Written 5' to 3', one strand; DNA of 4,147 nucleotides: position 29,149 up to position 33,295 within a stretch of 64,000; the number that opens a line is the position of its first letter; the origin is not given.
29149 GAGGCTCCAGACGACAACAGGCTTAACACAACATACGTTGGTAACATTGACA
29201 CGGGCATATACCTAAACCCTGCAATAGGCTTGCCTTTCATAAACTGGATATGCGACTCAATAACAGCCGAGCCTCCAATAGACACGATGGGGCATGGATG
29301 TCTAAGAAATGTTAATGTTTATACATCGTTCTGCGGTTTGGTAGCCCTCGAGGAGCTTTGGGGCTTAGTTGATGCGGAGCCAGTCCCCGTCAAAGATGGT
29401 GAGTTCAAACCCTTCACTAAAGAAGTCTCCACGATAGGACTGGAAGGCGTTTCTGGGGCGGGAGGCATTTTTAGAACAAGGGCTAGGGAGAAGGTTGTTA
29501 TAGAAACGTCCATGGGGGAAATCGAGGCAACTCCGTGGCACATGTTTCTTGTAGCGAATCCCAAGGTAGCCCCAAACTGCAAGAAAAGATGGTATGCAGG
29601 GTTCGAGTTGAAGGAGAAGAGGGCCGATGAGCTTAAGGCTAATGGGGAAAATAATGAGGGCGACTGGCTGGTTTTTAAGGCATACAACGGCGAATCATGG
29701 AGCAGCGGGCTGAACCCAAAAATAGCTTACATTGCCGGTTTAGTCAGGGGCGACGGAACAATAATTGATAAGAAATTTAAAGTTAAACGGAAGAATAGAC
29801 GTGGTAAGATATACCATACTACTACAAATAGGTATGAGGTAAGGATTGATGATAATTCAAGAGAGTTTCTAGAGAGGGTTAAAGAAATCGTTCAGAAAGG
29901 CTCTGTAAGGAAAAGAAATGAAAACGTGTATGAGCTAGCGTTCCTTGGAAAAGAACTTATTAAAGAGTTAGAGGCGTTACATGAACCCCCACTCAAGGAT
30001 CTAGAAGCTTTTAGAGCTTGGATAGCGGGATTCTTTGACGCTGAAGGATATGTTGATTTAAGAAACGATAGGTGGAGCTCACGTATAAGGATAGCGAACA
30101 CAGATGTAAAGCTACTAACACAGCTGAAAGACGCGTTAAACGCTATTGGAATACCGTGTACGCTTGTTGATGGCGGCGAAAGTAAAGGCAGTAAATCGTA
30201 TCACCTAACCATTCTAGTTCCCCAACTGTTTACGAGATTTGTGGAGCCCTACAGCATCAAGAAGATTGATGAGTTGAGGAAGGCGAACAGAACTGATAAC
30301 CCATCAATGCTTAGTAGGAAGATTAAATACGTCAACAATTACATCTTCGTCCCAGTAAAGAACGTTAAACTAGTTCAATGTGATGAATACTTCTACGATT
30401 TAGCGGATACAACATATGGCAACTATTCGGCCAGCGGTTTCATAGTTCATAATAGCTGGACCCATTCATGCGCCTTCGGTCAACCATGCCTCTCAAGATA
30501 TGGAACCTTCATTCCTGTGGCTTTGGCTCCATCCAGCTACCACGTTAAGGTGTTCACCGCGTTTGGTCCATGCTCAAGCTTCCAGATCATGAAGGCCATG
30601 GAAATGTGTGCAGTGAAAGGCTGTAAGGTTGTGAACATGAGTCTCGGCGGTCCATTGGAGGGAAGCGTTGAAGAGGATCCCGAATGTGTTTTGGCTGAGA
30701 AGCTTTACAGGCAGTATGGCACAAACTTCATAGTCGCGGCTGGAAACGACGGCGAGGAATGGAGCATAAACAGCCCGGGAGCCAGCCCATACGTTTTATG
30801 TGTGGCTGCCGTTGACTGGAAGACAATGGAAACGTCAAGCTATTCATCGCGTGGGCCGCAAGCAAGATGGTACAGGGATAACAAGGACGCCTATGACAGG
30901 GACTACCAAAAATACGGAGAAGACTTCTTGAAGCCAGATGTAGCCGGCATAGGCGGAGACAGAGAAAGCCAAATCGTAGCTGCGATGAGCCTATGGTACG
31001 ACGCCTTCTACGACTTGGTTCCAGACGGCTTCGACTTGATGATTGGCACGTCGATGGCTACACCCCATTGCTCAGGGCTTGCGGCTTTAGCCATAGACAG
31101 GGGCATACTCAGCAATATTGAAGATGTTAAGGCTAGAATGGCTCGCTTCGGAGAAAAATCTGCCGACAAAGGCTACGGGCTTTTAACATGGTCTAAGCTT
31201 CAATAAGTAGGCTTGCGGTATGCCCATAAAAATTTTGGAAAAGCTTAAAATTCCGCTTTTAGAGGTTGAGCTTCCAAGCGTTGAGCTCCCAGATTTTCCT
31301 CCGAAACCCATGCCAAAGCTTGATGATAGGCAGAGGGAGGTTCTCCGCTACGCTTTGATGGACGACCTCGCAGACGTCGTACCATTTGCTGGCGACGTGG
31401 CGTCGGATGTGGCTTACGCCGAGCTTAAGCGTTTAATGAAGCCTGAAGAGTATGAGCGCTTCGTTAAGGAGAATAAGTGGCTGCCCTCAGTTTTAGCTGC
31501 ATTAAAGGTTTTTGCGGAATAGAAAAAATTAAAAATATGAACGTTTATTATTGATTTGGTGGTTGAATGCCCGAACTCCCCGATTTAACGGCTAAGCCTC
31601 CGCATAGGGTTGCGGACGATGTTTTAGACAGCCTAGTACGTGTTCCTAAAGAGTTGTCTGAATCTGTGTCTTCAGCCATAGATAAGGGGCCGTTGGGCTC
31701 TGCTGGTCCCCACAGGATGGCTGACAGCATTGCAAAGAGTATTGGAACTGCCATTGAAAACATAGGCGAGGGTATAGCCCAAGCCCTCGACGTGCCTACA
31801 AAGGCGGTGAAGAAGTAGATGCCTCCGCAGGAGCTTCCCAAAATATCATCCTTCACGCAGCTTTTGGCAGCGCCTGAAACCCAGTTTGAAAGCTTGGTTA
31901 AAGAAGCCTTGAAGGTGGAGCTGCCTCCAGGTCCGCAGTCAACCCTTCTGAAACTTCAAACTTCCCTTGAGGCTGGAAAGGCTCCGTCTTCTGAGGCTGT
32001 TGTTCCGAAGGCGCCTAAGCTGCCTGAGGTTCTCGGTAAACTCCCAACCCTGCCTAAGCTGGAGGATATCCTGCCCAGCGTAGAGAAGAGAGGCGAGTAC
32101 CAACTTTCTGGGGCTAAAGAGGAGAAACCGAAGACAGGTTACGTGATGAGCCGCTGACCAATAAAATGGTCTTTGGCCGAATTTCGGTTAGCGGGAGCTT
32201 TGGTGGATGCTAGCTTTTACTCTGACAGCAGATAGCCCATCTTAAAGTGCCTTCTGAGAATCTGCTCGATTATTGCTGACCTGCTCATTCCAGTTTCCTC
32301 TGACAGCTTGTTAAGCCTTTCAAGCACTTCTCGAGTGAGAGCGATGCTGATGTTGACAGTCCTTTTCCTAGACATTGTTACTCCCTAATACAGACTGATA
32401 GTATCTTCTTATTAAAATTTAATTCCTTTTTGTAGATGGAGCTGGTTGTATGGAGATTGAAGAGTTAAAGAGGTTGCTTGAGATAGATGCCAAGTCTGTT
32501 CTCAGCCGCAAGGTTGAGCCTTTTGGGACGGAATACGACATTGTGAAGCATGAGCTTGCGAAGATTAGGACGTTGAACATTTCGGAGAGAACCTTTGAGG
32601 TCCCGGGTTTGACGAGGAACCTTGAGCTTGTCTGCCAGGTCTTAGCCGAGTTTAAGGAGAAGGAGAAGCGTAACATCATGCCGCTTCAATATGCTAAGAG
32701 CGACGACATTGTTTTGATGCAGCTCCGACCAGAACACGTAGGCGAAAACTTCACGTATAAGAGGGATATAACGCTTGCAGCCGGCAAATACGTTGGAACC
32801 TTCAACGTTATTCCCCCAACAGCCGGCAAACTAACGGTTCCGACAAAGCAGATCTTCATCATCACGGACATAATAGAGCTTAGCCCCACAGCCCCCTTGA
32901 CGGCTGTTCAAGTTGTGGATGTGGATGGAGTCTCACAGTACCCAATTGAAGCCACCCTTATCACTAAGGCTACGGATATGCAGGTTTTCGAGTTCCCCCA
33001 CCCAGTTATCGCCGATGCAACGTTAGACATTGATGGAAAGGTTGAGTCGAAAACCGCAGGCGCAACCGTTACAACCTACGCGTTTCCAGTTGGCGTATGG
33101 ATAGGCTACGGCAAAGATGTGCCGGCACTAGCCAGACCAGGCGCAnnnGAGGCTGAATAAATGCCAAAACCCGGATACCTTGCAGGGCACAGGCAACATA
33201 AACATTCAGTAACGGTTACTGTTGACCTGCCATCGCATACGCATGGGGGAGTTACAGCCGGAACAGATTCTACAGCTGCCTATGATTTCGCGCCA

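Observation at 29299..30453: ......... intein inserted in the catalytic His motif of a subtilisin-like protease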

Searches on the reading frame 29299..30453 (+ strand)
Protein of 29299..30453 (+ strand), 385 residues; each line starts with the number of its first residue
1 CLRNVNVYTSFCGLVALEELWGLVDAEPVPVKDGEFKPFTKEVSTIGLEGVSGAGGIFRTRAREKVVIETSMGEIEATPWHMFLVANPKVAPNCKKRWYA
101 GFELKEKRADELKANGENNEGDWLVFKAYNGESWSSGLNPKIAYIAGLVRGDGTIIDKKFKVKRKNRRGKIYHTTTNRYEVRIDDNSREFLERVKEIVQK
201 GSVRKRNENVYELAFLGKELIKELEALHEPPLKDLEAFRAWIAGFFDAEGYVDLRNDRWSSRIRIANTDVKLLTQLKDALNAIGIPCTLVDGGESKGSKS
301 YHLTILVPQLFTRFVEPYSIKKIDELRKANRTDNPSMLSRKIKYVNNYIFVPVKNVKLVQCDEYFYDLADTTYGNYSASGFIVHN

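Call 4: search_protein_families(library=pfam, proteins=[window:29299-30453:+], max_evalue=0.1)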
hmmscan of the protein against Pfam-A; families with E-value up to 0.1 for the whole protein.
window:29299-30453:+ (385 aa): 4 families
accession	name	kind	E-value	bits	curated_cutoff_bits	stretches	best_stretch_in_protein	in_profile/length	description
PF14528.11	LAGLIDADG_3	-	6.2e-16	58.9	22.5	1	239-316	4-79/82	LAGLIDADG-like domain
PF14890.11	Intein_splicing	-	3e-10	40.6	35.8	1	56-385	40-155/155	Intein splicing domain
PF00961.24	LAGLIDADG_1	-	2.8e-05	25.4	23.1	0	145-215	1-68/102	LAGLIDADG endonuclease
PF05204.19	Hom_end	-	0.0076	16.8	21.1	0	238-291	13-64/110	Homing endonuclease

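Call 7: search_solved_structures(query=window:29299-30453:+, max_evalue=0.01, show_alignments=2)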
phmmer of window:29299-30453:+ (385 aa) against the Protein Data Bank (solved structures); distinct sequences matched with E-value up to 0.01: 6.
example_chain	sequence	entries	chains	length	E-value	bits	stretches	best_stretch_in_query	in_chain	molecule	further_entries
1mow_A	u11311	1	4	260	0.00019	23.6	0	139-208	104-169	chimera of homing endonuclease I-DmoI and DNA endonuclease I-CreI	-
2vs8_A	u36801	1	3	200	0.0045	19.1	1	137-289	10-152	HOMING ENDONUCLEASE I-DMOI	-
1b24_A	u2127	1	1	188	0.0053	18.9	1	142-289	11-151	Homing endonuclease I-DmoI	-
2vs7_A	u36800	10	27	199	0.0054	18.8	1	142-289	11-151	HOMING ENDONUCLEASE I-DMOI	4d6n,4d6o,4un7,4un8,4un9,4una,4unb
4un7_G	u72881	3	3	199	0.0062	18.6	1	142-289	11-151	HOMING ENDONUCLEASE I-DMOI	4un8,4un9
5ak9_A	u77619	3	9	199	0.008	18.3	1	142-289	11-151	HOMING ENDONUCLEASE I-DMOI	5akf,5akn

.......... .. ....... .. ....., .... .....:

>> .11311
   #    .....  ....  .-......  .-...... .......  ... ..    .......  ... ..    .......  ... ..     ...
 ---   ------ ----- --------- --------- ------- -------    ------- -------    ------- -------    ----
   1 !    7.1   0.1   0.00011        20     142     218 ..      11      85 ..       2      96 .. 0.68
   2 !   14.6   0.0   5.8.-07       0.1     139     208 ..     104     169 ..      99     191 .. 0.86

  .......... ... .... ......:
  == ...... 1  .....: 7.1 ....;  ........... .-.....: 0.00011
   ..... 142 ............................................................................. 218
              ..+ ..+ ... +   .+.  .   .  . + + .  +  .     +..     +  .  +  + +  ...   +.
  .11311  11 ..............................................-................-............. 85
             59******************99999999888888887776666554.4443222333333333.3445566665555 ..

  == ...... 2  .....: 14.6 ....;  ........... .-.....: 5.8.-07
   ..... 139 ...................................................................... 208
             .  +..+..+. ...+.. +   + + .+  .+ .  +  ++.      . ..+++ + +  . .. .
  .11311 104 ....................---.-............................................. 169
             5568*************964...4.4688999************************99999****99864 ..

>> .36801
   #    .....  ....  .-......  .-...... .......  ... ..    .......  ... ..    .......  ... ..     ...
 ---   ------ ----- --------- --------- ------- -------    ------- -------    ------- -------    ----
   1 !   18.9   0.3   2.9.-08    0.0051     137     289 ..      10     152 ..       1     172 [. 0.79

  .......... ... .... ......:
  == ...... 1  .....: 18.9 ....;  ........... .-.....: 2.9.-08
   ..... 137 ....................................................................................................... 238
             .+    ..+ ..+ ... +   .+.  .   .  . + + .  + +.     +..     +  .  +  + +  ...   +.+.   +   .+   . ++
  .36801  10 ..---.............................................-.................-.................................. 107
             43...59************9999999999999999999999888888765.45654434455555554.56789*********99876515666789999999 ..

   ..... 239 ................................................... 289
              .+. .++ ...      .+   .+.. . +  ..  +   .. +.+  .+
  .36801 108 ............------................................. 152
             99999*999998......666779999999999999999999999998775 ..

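Call 24: find_homologous_proteins(query=window:29299-30453:+, max_evalue=0.00001)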
Query window:29299-30453:+ (385 aa): 3 proteins with E <= 0.00001 among 5495 candidates.
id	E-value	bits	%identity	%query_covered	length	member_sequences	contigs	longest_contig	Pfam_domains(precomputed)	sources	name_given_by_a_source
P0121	1.0e-87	313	44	100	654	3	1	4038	PF00961.25,PF14528.12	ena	-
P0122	2.8e-55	206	40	78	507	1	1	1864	PF14528.12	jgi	-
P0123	4.2e-43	166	37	79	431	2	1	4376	PF14528.12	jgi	jgi:subtilisin family serine protease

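Call 64: find_encoding_contigs(protein=P0121, flank=5000, max_places=2)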
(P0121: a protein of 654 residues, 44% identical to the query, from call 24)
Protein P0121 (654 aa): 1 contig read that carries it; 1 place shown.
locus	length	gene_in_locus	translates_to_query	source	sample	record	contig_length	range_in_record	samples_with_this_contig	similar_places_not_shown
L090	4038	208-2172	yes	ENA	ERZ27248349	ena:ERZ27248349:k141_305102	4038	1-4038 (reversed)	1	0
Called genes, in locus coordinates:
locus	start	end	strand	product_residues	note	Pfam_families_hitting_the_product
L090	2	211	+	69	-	?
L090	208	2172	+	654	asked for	PF00961:LAGLIDADG_1 (faint), PF14528:LAGLIDADG_3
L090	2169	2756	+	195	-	-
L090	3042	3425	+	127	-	PF00462:Glutaredoxin (weak)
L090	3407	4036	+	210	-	?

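Call 67: search_protein_representatives(protein=window:29299-30453:+)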
Query: 385 residues. Proteins with E-value up to 0.001 (for the whole library): 41; up to 1e-10: 18; up to 1e-30: 12. The best 41 are listed.
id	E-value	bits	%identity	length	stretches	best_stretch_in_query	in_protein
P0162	2.8e-122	424.7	55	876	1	1-385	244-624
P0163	1.3e-114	399.4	53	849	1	1-385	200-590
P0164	7.6e-92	324.5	47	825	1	5-385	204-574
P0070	3.1e-84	299.5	45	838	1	1-385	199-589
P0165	2.5e-79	283.3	45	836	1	1-385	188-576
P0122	8.8e-56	205.8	45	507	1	4-302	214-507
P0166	4.6e-43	163.9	42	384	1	5-300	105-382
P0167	8.0e-40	153.3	47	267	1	206-385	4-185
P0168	1.0e-39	152.9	36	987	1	4-385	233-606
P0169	2.9e-36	141.5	35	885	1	4-382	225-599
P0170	3.5e-34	134.7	35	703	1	5-385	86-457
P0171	4.9e-33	130.9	37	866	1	4-385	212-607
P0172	9.6e-29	116.8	34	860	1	6-381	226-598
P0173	3.0e-27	111.9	50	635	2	6-114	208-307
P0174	1.2e-16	76.9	32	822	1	6-385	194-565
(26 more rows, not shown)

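Call 78: search_protein_families(library=ncbifam, proteins=[window:29299-30453:+], max_evalue=0.001)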
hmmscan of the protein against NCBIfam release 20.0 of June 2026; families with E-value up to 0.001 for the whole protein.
window:29299-30453:+ (385 aa): 1 family
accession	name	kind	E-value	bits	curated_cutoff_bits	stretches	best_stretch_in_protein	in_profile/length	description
NF011418.0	PRK14845.1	equivalog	6e-05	21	756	1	342-385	428-474/1049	translation initiation factor IF-2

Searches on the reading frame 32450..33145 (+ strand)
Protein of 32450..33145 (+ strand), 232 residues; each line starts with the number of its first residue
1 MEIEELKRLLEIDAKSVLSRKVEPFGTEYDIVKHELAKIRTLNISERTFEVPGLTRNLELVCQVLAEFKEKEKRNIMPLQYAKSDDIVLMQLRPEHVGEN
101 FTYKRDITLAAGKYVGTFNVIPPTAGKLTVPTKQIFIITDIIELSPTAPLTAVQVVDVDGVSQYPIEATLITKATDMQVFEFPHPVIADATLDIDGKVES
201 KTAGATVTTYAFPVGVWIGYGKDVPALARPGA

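Call 15: search_protein_families(library=pfam, proteins=[window:32450-33145:+], max_evalue=0.01)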
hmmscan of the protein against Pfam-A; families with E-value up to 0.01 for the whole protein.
window:32450-33145:+ (232 aa): 0 families

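Call 26: search_protein_families(library=phrogs, proteins=[window:32450-33145:+], max_evalue=0.01)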
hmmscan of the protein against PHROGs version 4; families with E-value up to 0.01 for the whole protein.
window:32450-33145:+ (232 aa): 0 families

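Call 73: find_homologous_proteins(query=window:32450-33145:+, max_evalue=0.001)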
Query window:32450-33145:+ (232 aa): 31 proteins with E <= 0.001 among 419 candidates.
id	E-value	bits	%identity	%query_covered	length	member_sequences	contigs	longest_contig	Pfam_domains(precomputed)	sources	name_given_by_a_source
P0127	1.1e-142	491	96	100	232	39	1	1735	-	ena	-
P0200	9.3e-124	430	83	99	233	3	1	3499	-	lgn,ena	-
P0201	5.1e-105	368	72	99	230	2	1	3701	-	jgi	jgi:hypothetical protein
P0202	4.3e-104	365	72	99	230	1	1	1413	-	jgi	-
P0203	8.3e-103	361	70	94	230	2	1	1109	-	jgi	-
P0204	2.5e-96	340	66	99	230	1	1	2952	-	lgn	-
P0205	7.1e-96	338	67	100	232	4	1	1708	-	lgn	-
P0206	1.0e-92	328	67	99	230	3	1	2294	-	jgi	-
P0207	9.6e-92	325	64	99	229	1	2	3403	-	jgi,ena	-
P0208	4.1e-89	316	61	99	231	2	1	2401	-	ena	-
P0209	1.1e-88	315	60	99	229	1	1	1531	-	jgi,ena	-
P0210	2.9e-86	307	63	99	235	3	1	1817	-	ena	-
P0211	5.7e-79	283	59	98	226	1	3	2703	-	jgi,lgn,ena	-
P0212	1.2e-74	269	57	98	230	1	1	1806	-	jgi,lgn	jgi:hypothetical protein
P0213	1.7e-73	265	54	100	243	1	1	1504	-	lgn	-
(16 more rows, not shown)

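Call 78: search_protein_families(library=ncbifam, proteins=[window:32450-33145:+], max_evalue=0.001)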
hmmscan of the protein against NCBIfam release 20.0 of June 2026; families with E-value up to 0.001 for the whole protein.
window:32450-33145:+ (232 aa): 0 families

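Call 79: search_protein_families(library=padloc, proteins=[window:32450-33145:+], max_evalue=0.001)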
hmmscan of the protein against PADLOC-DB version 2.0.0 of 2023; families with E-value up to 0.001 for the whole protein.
window:32450-33145:+ (232 aa): 0 families

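Call 80: predict_structure(alignment_id=A3)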
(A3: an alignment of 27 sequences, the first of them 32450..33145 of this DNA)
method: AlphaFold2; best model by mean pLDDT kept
length: 232 residues; sequences in the alignment: 27
mean_pLDDT: 89.2   pTM: 0.87
mean pLDDT of the five models: 89.2, 88.9, 88.7, 88.3, 87.4
residues with pLDDT >= 90: 156; 70-90: 62; 50-70: 11; < 50: 3
segments of 3 or more residues with pLDDT < 50: none
pLDDT, mean of each block of 10 residues (from residue 1): 81 95 94 93 82 92 97 95 96 90 92 94 91 95 85 91 73 65 90 94 93 95 85 55
secondary structure, 60 per line:
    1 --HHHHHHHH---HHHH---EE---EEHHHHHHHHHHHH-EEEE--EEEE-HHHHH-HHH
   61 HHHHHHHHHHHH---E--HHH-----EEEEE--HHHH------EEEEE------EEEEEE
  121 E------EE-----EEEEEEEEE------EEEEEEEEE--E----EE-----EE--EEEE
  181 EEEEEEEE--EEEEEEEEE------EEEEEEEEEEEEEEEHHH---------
elements in order: H3-10 H14-17 H28-39 E41-44 E47-50 H52-56 H58-72 E87-91 H94-97 E104-108 E115-121 E135-143 E150-158 E177-188 E191-199 E206-220

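Call 84: fold_search(model_id=the predicted structure, library=pdb)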
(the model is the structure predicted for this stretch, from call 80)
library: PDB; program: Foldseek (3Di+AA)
matches with E <= 10: 1446; with E <= 0.001: 23
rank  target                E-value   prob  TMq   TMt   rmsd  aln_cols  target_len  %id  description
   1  2df7_J                1.4e-05  1.00  0.31  0.20   8.4       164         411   12  Crystal structure of infectious bursal disease virus VP2 subviral particle (released 2006-06-27)
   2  2df7_A                1.4e-05  1.00  0.31  0.20   8.4       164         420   12  Crystal structure of infectious bursal disease virus VP2 subviral particle (released 2006-06-27)
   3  2df7_N                2.0e-05  1.00  0.31  0.20   8.4       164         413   12  Crystal structure of infectious bursal disease virus VP2 subviral particle (released 2006-06-27)
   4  2df7_S                2.2e-05  1.00  0.31  0.20   8.4       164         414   12  Crystal structure of infectious bursal disease virus VP2 subviral particle (released 2006-06-27)
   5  7vrn_B                3.8e-05  1.00  0.30  0.19   8.8       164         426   11  Structure of infectious bursal disease virus Gt strain (released 2022-03-30)
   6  2df7_D                5.1e-05  1.00  0.31  0.20   8.4       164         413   12  Crystal structure of infectious bursal disease virus VP2 subviral particle (released 2006-06-27)
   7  2df7_K                5.1e-05  1.00  0.31  0.20   8.4       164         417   12  Crystal structure of infectious bursal disease virus VP2 subviral particle (released 2006-06-27)
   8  7vrn_C                5.1e-05  1.00  0.30  0.19   8.6       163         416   10  Structure of infectious bursal disease virus Gt strain (released 2022-03-30)
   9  7vrp_B                5.1e-05  1.00  0.31  0.20   8.0       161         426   15  Structure of infectious bursal disease virus Gx strain (released 2022-03-30)
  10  7vrp_C                6.1e-05  1.00  0.30  0.20   8.1       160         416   14  Structure of infectious bursal disease virus Gx strain (released 2022-03-30)
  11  2df7_E                6.1e-05  1.00  0.28  0.18   8.8       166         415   12  Crystal structure of infectious bursal disease virus VP2 subviral particle (released 2006-06-27)
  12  7vrp_F                6.9e-05  1.00  0.30  0.19   8.8       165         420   10  Structure of infectious bursal disease virus Gx strain (released 2022-03-30)
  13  2df7_B                8.2e-05  1.00  0.31  0.20   8.0       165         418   12  Crystal structure of infectious bursal disease virus VP2 subviral particle (released 2006-06-27)
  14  2df7_Q                8.2e-05  1.00  0.31  0.20   8.5       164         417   12  Crystal structure of infectious bursal disease virus VP2 subviral particle (released 2006-06-27)
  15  2df7_H                1.0e-04  1.00  0.31  0.20   8.4       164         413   12  Crystal structure of infectious bursal disease virus VP2 subviral particle (released 2006-06-27)
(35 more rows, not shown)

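Call 85: fold_search(model_id=the predicted structure, library=viral)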
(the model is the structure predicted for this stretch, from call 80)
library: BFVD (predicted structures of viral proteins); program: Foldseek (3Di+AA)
matches with E <= 10: 1585; with E <= 0.001: 14
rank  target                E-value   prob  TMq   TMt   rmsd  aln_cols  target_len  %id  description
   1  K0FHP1                3.5e-05  1.00  0.31  0.15   9.2       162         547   11  Structural polyprotein (Fragment) [Avian infectious bursal disease virus]
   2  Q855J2                1.6e-04  0.66  0.20  0.15  23.7       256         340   15  Minor tail protein [Mycobacterium virus Che8]
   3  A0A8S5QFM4            2.4e-04  1.00  0.31  0.14   6.1       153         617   13  Uncharacterized protein [Siphoviridae sp. ctRBF36]
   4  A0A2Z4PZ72            3.0e-04  1.00  0.32  0.37  12.1       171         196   15  (no name in the UniProt tables at hand)
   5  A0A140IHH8            4.4e-04  0.99  0.30  0.32   7.0       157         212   10  VP2 protein (Fragment) [Avian infectious bursal disease virus]
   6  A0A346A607            4.9e-04  0.96  0.24  0.25   8.1       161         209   15  (no name in the UniProt tables at hand)
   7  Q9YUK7                5.9e-04  0.99  0.28  0.40  10.2       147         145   11  Structural polyprotein (Fragment) [Avian infectious bursal disease virus]
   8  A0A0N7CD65            6.6e-04  0.97  0.27  0.29  10.3       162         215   13  (no name in the UniProt tables at hand)
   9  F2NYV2                6.6e-04  0.82  0.26  0.30  23.8       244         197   11  Complete DpAV4 genome [Diadromus pulchellus ascovirus 4a]
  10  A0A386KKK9            7.5e-04  0.91  0.20  0.23  12.9       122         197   15  Uncharacterized protein [Microbacterium phage Burro]
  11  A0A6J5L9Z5            7.9e-04  0.98  0.26  0.44   8.6       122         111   15  Uncharacterized protein [uncultured Caudovirales phage]
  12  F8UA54                8.9e-04  0.98  0.28  0.21   8.3       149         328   15  Structural polyprotein (Fragment) [Avian infectious bursal disease virus]
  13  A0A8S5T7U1            8.9e-04  0.41  0.21  0.10  33.8       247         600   13  Tyrosine phosphatase family protein [Siphoviridae sp. ctAsH36]
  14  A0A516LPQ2            9.5e-04  0.99  0.29  0.12   6.6       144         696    8  (no name in the UniProt tables at hand)
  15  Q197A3                1.2e-03  0.63  0.20  0.30  13.8       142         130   10  Uncharacterized protein 057L [Invertebrate iridescent virus 3]
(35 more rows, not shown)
